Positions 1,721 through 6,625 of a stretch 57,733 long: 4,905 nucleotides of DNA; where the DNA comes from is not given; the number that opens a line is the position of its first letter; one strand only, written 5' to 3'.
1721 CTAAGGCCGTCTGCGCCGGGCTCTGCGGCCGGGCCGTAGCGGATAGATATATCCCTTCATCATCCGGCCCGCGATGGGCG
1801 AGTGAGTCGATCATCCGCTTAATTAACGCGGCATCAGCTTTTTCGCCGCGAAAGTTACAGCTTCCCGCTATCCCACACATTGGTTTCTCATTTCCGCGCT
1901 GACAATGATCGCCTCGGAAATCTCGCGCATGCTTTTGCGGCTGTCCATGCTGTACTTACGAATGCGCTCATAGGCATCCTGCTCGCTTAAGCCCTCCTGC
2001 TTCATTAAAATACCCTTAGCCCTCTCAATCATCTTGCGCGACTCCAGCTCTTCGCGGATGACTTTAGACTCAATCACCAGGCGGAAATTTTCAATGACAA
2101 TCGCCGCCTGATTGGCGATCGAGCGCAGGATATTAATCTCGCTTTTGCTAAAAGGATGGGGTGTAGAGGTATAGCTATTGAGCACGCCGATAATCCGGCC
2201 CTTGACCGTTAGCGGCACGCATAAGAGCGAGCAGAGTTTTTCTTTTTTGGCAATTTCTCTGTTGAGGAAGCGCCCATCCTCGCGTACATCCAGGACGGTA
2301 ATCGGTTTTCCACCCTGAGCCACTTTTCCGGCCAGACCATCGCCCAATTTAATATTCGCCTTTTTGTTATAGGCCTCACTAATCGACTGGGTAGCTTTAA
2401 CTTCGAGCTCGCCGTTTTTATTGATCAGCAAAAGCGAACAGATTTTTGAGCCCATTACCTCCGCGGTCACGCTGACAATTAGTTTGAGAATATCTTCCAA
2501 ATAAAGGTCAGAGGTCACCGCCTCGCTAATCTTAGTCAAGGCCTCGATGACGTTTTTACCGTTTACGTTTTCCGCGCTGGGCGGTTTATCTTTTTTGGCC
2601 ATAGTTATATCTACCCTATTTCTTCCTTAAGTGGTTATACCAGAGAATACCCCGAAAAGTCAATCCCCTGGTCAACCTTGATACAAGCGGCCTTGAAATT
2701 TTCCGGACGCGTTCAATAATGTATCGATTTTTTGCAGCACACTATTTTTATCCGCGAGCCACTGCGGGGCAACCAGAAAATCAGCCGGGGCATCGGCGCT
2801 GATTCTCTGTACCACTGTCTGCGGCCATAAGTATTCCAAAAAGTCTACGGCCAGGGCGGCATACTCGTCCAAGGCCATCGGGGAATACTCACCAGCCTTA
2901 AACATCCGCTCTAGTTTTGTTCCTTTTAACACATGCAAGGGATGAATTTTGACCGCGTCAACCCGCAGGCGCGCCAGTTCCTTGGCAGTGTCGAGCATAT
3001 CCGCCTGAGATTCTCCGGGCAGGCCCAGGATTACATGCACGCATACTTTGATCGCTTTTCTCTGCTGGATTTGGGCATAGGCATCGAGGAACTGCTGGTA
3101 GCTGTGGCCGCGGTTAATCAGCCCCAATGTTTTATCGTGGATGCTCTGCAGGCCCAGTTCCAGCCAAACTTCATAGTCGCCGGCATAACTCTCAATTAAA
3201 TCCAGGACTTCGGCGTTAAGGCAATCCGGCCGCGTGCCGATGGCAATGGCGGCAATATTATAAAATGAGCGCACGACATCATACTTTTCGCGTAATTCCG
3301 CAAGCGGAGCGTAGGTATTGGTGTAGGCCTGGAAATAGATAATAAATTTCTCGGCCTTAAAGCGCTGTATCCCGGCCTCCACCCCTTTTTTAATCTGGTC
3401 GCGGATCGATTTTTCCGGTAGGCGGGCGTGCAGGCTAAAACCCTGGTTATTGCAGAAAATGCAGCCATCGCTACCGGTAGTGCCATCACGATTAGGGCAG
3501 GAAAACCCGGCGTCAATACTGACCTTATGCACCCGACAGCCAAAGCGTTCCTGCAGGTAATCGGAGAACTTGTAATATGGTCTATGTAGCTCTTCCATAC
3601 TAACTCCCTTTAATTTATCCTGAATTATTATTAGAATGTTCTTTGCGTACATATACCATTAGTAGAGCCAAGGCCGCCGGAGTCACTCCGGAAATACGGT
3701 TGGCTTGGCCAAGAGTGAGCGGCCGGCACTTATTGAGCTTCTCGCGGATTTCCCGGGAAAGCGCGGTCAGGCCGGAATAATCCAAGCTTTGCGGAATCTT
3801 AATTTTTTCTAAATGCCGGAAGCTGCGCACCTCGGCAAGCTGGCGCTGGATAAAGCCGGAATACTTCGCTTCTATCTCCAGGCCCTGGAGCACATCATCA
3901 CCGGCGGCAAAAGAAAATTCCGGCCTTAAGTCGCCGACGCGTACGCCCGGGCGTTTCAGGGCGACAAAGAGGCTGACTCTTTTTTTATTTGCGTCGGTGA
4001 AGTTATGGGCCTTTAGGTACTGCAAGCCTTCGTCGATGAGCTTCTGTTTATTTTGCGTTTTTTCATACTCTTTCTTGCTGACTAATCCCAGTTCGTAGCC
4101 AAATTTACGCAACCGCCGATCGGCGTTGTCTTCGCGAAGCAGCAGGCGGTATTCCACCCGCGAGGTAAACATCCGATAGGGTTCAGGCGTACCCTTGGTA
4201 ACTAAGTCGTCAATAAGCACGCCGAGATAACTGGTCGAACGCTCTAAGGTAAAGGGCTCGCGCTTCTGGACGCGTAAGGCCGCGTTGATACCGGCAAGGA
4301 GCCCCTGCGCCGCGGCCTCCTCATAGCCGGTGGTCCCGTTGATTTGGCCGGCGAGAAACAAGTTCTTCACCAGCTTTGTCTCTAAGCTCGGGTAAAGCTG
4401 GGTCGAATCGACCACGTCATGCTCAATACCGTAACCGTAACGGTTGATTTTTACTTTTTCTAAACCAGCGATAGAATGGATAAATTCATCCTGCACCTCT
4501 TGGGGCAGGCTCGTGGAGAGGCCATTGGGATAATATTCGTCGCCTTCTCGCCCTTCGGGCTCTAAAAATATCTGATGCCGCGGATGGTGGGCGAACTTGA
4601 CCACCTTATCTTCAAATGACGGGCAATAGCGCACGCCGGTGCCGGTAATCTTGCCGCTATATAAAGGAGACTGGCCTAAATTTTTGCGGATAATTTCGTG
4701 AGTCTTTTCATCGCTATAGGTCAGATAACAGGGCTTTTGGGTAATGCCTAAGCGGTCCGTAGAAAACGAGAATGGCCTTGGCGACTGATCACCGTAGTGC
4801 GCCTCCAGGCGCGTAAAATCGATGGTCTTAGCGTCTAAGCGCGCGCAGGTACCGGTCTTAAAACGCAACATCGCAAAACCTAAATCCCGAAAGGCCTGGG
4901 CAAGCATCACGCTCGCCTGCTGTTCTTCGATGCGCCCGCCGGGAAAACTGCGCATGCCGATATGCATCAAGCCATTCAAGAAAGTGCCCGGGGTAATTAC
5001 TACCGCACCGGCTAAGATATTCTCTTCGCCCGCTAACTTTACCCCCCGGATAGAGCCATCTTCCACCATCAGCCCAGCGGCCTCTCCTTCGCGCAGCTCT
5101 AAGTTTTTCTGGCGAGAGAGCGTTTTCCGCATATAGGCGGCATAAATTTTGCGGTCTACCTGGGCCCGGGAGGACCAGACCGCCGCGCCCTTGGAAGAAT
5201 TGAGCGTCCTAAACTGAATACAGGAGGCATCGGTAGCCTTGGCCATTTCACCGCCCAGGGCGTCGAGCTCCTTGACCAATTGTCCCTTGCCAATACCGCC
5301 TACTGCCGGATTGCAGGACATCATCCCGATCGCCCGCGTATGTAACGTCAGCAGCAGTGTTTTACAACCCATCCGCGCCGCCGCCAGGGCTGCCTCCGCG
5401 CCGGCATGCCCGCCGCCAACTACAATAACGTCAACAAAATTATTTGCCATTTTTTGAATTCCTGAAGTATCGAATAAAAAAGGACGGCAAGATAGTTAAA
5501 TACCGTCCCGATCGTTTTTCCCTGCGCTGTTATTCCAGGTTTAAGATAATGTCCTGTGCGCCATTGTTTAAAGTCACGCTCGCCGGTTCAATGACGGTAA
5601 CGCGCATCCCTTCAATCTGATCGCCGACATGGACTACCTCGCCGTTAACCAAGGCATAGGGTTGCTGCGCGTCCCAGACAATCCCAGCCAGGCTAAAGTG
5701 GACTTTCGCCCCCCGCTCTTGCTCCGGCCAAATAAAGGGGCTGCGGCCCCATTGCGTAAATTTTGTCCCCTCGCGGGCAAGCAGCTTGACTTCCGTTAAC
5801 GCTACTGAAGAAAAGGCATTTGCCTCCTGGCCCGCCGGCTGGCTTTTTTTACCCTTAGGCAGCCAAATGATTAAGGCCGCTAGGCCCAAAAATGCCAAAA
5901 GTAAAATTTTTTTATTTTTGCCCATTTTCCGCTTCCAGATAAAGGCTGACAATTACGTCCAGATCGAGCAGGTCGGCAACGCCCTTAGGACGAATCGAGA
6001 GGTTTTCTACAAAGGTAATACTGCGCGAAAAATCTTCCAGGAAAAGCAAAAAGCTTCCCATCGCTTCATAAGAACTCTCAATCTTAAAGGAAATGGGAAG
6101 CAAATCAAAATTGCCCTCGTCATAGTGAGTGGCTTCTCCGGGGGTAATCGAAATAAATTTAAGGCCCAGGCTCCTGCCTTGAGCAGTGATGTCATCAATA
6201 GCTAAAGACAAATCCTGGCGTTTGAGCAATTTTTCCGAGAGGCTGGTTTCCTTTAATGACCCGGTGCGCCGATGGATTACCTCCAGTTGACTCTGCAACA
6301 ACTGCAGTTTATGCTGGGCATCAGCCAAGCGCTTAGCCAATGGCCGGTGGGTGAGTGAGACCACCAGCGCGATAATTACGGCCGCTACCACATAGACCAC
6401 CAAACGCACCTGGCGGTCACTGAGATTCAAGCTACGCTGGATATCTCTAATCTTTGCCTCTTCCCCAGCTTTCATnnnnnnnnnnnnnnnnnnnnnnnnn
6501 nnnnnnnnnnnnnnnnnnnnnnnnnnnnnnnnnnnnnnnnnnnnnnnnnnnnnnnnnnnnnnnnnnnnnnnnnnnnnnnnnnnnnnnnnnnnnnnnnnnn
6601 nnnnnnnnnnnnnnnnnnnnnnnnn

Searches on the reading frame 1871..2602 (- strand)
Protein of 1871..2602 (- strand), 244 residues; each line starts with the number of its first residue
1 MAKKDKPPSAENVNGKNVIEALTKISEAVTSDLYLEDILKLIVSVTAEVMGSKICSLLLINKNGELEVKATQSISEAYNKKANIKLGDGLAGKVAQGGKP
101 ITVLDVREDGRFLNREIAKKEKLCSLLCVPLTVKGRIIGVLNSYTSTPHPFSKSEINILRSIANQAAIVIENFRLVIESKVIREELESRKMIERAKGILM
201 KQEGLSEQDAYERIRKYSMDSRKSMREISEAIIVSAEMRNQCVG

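Call 83: search_protein_families(library=pfam, proteins=[window:1871-2602:-], max_evalue=0.00001)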
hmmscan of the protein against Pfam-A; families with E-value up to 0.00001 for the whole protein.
window:1871-2602:- (244 aa): 4 families
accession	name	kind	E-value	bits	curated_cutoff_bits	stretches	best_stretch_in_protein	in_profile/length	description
PF03861.19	ANTAR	-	7.9e-22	77.2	27.3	1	183-233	4-54/54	ANTAR domain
PF13185.12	GAF_2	-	1.6e-21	77.4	28.6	1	35-171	4-136/136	GAF domain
PF01590.32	GAF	-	6.9e-21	75.6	22.4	1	35-170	2-133/133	GAF domain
PF13492.12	GAF_3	-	1e-11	45.8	27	1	35-172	2-129/129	GAF domain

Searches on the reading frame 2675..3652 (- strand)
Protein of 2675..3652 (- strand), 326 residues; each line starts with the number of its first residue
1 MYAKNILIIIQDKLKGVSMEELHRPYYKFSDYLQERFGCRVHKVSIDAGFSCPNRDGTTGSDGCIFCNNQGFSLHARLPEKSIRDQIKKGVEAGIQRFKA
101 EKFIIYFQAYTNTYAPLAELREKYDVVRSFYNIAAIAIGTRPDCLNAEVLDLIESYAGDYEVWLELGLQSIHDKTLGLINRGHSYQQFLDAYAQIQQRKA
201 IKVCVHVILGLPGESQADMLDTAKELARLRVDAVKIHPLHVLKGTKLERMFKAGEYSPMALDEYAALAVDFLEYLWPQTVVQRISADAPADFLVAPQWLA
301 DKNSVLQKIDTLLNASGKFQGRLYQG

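Call 83: search_protein_families(library=pfam, proteins=[window:2675-3652:-], max_evalue=0.00001)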
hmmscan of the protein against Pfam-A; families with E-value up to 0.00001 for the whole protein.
window:2675-3652:- (326 aa): 2 families
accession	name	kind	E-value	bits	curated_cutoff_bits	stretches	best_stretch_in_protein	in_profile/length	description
PF16199.10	Radical_SAM_C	-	4.1e-28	97.7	31.9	1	231-312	1-82/85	Radical_SAM C-terminal domain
PF04055.27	Radical_SAM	-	1.9e-16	61.1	29.5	1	63-225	10-165/166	Radical SAM superfamily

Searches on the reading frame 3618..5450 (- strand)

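Call 83: search_protein_families(library=pfam, proteins=[window:3618-5450:-], max_evalue=0.00001)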
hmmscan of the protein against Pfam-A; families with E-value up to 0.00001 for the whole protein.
window:3618-5450:- (611 aa): 4 families
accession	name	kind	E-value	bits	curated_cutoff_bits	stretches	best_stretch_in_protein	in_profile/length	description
PF01134.28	GIDA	-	3.8e-160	533.7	22.1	1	7-397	1-390/391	Glucose inhibited division protein A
PF13932.14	SAM_GIDA_C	-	1e-23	83.4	27.1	1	543-598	2-57/57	tRNA modifying enzyme MnmG/GidA C-terminal helical bundle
PF21680.2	GIDA_C_1st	-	1.4e-11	45.4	24.7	1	460-537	2-95/96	tRNA modifying enzyme MnmG/GidA C-terminal helical domain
PF12831.13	FAD_oxidored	-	1.8e-09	37.8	27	1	7-149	1-139/416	FAD dependent oxidoreductase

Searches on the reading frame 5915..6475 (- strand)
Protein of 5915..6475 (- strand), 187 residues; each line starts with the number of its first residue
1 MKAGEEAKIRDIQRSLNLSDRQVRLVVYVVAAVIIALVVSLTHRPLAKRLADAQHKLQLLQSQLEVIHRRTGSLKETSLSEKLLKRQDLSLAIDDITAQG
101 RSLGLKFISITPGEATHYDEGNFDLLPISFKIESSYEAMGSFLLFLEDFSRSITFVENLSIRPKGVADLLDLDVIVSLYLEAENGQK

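Call 83: search_protein_families(library=pfam, proteins=[window:5915-6475:-], max_evalue=0.00001)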
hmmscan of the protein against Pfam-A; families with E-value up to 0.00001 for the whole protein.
window:5915-6475:- (187 aa): 1 family
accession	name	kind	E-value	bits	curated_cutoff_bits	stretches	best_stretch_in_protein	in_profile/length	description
PF04350.18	PilO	-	2.2e-08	34.8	22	1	53-179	21-141/145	Pilus assembly protein, PilO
